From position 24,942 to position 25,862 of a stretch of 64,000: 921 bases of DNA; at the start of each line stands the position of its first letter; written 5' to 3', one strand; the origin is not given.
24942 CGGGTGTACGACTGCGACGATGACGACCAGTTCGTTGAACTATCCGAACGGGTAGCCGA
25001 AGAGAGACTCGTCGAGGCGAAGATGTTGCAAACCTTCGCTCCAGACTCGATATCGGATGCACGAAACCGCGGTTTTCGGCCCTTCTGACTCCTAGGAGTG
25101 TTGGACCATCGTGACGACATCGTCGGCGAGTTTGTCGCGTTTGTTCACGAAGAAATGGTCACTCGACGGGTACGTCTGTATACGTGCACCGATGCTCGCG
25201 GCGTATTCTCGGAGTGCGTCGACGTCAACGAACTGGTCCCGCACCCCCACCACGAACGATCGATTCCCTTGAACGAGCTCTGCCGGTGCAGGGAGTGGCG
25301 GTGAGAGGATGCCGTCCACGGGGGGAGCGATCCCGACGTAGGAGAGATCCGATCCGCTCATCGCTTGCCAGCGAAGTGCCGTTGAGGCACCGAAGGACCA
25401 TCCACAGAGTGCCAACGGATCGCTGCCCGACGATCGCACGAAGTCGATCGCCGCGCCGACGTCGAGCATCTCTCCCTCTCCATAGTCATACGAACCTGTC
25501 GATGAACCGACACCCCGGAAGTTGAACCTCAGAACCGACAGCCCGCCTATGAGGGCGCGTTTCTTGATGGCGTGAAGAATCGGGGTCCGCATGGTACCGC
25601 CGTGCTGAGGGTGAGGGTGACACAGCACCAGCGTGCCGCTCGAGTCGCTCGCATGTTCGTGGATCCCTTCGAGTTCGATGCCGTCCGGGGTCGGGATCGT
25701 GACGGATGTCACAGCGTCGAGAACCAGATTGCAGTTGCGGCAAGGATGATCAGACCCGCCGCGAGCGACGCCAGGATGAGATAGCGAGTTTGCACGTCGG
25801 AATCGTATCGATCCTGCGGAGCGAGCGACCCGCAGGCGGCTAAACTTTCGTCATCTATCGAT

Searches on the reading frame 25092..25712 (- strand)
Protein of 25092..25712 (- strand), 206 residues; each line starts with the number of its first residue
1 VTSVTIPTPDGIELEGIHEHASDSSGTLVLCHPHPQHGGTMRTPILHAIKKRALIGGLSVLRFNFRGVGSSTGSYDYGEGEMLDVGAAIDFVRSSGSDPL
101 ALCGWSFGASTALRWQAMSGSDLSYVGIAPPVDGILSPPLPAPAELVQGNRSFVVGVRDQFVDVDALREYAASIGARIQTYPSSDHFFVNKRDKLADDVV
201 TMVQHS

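Call 23: search_protein_families(library=pfam, proteins=[window:25092-25712:-], max_evalue=0.00001)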
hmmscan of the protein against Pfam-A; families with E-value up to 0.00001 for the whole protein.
window:25092-25712:- (206 aa): 1 family
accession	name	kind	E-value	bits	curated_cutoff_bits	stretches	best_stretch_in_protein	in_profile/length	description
PF12697.13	Abhydrolase_6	-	6.5e-08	33.9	26.3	1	29-159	2-113/217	Alpha/beta hydrolase family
